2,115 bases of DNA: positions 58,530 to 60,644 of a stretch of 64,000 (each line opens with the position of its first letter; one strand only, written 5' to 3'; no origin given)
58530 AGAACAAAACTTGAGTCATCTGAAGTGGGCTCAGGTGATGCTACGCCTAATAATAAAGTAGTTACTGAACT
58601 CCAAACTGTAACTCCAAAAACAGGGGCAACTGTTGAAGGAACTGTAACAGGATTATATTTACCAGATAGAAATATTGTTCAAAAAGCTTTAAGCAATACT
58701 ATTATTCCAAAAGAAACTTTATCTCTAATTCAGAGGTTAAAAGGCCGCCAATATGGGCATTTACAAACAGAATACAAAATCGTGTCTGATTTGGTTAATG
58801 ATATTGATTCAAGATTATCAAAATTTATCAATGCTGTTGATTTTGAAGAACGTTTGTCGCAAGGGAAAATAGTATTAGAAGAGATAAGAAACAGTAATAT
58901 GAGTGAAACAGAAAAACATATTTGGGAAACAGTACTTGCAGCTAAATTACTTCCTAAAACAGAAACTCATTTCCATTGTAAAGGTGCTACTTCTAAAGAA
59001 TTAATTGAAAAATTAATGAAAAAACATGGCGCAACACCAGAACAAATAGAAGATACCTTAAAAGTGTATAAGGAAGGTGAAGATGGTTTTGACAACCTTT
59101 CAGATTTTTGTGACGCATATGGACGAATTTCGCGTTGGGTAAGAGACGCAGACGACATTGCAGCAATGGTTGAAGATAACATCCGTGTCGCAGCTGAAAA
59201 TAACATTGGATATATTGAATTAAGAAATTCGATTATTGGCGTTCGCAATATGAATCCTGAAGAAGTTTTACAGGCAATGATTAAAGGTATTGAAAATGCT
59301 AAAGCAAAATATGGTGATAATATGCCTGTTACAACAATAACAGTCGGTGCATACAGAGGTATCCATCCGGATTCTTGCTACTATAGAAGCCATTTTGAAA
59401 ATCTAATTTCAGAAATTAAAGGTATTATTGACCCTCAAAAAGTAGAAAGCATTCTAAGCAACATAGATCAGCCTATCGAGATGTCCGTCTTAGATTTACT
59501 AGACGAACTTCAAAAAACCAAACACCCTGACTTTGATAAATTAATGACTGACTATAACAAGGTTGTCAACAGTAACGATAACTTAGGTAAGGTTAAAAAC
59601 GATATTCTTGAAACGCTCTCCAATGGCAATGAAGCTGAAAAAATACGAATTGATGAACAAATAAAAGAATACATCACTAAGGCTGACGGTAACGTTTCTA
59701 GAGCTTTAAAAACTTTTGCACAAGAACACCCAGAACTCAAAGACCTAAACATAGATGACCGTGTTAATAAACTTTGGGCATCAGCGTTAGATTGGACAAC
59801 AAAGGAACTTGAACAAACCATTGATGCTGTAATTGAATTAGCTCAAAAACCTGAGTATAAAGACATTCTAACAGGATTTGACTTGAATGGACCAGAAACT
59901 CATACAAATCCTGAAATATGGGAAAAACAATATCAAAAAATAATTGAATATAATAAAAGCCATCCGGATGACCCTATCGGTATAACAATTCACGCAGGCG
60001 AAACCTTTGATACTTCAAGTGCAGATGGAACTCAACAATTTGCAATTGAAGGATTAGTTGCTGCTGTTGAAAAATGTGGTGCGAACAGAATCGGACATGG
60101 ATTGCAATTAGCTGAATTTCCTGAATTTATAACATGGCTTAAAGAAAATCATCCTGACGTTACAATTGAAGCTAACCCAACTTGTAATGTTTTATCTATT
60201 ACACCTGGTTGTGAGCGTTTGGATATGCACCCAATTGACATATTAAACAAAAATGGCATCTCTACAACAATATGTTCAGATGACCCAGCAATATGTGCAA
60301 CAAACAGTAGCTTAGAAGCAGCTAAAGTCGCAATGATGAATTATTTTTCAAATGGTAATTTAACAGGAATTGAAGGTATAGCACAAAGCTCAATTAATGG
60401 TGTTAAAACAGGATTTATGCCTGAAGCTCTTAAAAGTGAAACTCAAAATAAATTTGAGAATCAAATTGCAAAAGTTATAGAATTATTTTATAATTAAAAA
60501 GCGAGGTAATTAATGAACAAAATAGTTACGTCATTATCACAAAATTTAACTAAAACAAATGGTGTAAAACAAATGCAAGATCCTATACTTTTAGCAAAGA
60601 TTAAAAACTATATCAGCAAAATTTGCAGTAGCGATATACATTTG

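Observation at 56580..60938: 1305-aa membrane-core protein ending in a fully intact adenosine-deaminase domain, with a tightly coupled small partner gene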

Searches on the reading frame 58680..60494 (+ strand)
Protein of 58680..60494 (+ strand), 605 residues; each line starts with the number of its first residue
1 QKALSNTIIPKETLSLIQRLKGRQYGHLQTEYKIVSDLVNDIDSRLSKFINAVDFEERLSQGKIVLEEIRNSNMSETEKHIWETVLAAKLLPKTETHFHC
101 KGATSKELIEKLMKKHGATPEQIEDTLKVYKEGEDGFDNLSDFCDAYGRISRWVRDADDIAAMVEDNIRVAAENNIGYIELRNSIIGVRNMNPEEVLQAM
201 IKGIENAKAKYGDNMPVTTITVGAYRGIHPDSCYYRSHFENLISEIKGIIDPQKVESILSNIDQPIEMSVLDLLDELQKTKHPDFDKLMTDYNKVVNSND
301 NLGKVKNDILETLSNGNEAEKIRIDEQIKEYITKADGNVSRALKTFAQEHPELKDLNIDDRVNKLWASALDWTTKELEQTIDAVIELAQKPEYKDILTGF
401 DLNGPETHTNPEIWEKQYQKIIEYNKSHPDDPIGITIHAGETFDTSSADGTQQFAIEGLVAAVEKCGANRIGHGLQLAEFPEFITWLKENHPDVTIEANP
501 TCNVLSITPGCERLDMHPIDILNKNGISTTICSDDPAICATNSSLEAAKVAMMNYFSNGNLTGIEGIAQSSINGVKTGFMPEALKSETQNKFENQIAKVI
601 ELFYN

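Call 22: find_homologous_proteins(query=window:58680-60494:+, max_evalue=0.001)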
Query window:58680-60494:+ (605 aa): 18 proteins with E <= 0.001 among 8000 candidates.
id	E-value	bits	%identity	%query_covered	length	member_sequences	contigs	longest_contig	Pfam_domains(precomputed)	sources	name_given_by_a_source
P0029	2.3e-25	108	31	37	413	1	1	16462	PF00962.29,PF19326.6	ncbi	-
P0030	3.6e-15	74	25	36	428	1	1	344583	PF00962.29,PF01979.27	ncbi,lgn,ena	ncbi:MAG: amidohydrolase family protein [bacterium]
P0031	2.0e-8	52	26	36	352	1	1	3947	PF00962.29,PF01979.27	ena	-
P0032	2.8e-8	51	27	35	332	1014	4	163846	PF00962.29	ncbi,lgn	ncbi:TPA: adenosine deaminase [Clostridium perfringens]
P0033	3.7e-6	44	25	34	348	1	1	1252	PF00962.29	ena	-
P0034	1.2e-5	43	30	32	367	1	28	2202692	PF00962.29,PF19326.6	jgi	jgi:adenosine deaminase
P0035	3.0e-5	41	25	44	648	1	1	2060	PF00962.29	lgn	-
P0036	3.0e-5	41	28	34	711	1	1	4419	PF00962.29,PF09623.17,PF19326.6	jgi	-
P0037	3.4e-5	41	30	36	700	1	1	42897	PF00962.29,PF09623.17,PF19326.6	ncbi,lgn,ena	-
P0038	4.0e-5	41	30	35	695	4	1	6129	PF00962.29,PF09623.17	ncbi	-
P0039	4.8e-5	41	27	31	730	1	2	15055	PF00962.29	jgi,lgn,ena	-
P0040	1.1e-4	39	27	38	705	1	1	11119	PF00962.29,PF09623.17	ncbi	-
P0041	1.2e-4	39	30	30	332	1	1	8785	PF00962.29,PF19326.6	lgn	-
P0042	1.7e-4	39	28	38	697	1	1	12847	PF00962.29,PF09623.17,PF19326.6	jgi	-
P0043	1.8e-4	39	23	20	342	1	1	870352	PF00962.29,PF19326.6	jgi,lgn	jgi:adenosine deaminase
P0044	2.2e-4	39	28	38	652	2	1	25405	PF00962.29,PF09623.17,PF19326.6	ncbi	-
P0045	2.6e-4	38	25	44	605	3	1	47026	PF00962.29,PF19326.6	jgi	-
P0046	4.8e-4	37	30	30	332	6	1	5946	PF00962.29,PF19326.6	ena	-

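Call 40: search_solved_structures(query=window:58800-60494:+, max_evalue=0.001, show_alignments=2)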
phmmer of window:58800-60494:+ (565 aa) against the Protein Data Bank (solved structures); distinct sequences matched with E-value up to 0.001: 10.
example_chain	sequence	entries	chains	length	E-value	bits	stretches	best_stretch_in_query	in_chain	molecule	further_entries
3ewd_A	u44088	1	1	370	4.1e-14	55.7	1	368-505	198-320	Adenosine deaminase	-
3ewc_A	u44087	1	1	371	5e-14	55.4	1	368-505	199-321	Adenosine deaminase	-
2pgf_A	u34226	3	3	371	5.3e-14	55.4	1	368-504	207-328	adenosine deaminase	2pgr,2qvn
2amx_A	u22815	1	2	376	1.1e-11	47.7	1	388-504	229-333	adenosine deaminase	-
6ii7_A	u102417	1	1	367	7.6e-11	44.9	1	389-504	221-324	Adenosine deaminase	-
6n91_A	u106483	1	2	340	2.4e-08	36.7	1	380-545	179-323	Adenosine deaminase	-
6n9m_A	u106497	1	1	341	9.6e-08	34.7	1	416-551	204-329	Adenosine deaminase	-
8qch_A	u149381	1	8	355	3.8e-05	26.1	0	51-170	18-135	Adenosine deaminase-like protein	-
3rys_A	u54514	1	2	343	9.2e-05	24.9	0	51-192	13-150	Adenosine deaminase 1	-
9nti_A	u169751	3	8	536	0.00016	24.1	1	345-559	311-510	Adenosine deaminase AGSA,Adenosine deaminase AGSA,Chimeric adenosine deaminase growth fact | Adenosine deaminase AGSA,Adenosine deaminase AGSA,AMP deaminase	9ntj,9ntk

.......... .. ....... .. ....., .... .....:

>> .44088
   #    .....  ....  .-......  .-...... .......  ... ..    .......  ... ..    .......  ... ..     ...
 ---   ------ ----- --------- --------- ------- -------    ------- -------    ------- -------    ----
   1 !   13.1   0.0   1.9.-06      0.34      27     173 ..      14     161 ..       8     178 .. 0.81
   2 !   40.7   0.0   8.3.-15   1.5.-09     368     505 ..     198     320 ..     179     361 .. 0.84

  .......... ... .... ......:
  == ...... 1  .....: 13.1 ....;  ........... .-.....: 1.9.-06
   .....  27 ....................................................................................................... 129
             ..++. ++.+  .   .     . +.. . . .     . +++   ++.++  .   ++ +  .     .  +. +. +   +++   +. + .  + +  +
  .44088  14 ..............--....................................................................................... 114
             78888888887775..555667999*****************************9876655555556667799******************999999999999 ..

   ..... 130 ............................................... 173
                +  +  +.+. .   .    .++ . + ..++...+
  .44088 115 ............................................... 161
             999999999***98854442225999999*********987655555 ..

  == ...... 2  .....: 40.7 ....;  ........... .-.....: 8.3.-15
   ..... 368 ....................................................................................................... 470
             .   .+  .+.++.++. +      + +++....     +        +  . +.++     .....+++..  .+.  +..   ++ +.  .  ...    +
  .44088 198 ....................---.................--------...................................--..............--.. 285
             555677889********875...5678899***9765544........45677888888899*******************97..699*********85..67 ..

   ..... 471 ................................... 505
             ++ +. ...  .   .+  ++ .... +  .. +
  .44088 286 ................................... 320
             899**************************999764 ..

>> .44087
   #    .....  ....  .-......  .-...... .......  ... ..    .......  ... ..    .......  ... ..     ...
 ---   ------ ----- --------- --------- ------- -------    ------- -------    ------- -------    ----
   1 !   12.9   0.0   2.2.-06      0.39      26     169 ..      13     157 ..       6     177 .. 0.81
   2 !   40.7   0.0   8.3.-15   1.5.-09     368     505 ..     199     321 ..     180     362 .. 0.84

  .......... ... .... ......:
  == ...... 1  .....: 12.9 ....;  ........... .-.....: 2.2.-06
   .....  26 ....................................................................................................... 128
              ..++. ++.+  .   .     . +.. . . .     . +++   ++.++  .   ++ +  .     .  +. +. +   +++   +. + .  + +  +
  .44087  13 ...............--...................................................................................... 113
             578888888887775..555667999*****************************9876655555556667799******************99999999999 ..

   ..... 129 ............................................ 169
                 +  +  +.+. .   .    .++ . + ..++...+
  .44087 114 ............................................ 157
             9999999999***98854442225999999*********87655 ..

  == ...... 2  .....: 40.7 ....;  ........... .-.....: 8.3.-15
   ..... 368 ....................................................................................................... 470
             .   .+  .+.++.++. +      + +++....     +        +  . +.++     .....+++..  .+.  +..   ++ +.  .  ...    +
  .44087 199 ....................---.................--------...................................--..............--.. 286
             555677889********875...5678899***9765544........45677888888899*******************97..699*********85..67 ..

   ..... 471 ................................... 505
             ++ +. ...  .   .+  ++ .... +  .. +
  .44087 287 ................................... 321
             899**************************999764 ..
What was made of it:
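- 59367..59843 (+): Helical, acidic ~160-aa insertion between barrel strands 3 and 4 (aa ~930-1088). The PDB alignment is split in two halves (call 40).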

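Call 52: find_encoding_contigs(protein=P0029, flank=6000, max_places=3)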
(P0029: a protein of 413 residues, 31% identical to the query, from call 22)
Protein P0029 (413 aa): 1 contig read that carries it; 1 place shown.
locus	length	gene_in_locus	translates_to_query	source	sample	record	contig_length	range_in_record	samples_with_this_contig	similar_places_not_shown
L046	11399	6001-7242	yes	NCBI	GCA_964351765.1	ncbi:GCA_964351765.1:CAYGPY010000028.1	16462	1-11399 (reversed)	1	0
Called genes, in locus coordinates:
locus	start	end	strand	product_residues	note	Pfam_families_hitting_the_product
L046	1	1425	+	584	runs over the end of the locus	PF00990:GGDEF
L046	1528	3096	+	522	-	PF01553:Acyltransferase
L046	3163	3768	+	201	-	-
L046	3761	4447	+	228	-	PF00483:NTP_transferase, PF24894:Hexapep_GlmU, PF25247:LbH_GLGC (faint), PF25084:LbH_EIF2B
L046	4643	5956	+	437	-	PF14226:DIOX_N, PF03171:2OG-FeII_Oxy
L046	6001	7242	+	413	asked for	PF00962:A_deaminase, PF19326:AMP_deaminase (weak)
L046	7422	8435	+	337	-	-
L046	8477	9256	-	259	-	PF13085:Fer2_3, PF13183:Fer4_8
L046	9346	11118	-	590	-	-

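Call 53: find_encoding_contigs(protein=P0030, flank=6000, max_places=3)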
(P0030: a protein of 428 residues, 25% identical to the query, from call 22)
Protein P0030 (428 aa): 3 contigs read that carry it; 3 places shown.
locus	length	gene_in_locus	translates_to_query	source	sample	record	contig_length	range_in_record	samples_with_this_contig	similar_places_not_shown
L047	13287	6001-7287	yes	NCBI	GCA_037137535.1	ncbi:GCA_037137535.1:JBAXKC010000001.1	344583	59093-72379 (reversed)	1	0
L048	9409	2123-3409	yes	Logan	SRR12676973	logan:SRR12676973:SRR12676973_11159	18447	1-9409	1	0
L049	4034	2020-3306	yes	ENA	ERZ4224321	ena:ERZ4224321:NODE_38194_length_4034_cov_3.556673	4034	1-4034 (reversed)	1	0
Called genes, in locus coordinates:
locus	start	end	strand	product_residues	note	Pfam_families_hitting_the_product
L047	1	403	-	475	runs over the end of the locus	PF07690:MFS_1, PF13347:MFS_2, PF00083:Sugar_tr (weak), PF07690:MFS_1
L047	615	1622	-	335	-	PF04166:PdxA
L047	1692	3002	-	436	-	PF07005:SBD_N, PF17042:NBD_C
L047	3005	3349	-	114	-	PF00436:SSB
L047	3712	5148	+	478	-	PF09992:NAGPA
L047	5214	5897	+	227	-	PF02348:CTP_transf_3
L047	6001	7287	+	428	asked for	PF00962:A_deaminase, PF01979:Amidohydro_1 (weak)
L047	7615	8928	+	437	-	PF00890:FAD_binding_2, PF01266:DAO, PF01494:FAD_binding_3, PF03486:HI0933_like, PF07992:Pyr_redox_2, PF12831:FAD_oxidored, PF13450:NAD_binding_8, PF21162:ETFQO_UQ-bd, +6 more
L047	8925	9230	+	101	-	PF05187:Fer4_ETF_QO (weak)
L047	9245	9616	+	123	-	-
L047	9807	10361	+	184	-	PF00333:Ribosomal_S5, PF03719:Ribosomal_S5_C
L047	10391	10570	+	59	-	PF00327:Ribosomal_L30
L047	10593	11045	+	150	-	PF00828:Ribosomal_L27A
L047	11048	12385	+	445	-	PF00344:SecY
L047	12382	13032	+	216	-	PF00406:ADK, PF17213:Hydin_ADK (faint), PF13207:AAA_17, PF05191:ADK_lid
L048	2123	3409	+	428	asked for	PF00962:A_deaminase, PF01979:Amidohydro_1 (weak)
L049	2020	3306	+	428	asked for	PF00962:A_deaminase, PF01979:Amidohydro_1 (weak)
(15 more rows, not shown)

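Call 59: predict_structure(alignment_id=A4)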
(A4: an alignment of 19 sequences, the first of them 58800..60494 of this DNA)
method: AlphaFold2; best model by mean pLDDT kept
length: 565 residues; sequences in the alignment: 19
mean_pLDDT: 83.0   pTM: 0.78
mean pLDDT of the five models: 83.0, 79.0, 77.3, 76.0, 75.8
residues with pLDDT >= 90: 257; 70-90: 209; 50-70: 76; < 50: 23
segments of 3 or more residues with pLDDT < 50: 187-195, 222-224, 256-259
pLDDT, mean of each block of 10 residues (from residue 1): 58 85 94 93 92 94 91 94 90 82 81 91 95 93 84 94 95 90 62 50 76 75 57 78 80 56 74 89 89 68 83 80 53 75 94 91 66 81 94 86 53 81 89 85 94 93 78 87 92 92 92 81 88 95 93 97 92
secondary structure, 60 per line:
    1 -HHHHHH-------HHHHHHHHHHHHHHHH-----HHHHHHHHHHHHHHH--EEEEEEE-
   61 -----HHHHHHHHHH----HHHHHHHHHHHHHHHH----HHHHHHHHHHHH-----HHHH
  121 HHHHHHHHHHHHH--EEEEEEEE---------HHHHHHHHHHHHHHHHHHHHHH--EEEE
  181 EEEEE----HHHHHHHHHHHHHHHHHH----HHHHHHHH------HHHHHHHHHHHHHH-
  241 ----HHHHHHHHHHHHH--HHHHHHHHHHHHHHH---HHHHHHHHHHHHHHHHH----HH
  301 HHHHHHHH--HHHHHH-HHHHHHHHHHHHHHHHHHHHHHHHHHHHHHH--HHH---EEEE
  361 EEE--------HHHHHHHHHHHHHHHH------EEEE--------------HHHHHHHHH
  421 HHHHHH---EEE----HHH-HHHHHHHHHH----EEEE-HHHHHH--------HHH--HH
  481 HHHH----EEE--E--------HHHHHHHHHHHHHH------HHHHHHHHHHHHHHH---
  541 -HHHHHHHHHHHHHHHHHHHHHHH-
elements in order: H2-7 H15-30 H36-50 E53-59 H66-75 H80-95 H100-111 H117-133 E136-143 H153-174 E177-185 H190-207 H212-219 H226-239 H245-257 H260-274 H278-294 H299-308 H311-316 H318-348 E357-363 H372-387 E394-397 H412-426 E430-432 H441-450 E455-458 H460-465 H479-484 E489-491 H503-516 H523-537 H542-564
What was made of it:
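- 59367..59843 (+): Helices at model residues 190-348 (call 59).
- On Adenosine/AMP deaminase superfamily (Pfam PF00962, cog1816): The AlphaFold model (pLDDT 83) has 8 strands (call 59).
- Checked: The AlphaFold model of residues 741-1305 (pLDDT 83, pTM 0.78) shows all eight barrel strands (call 59).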
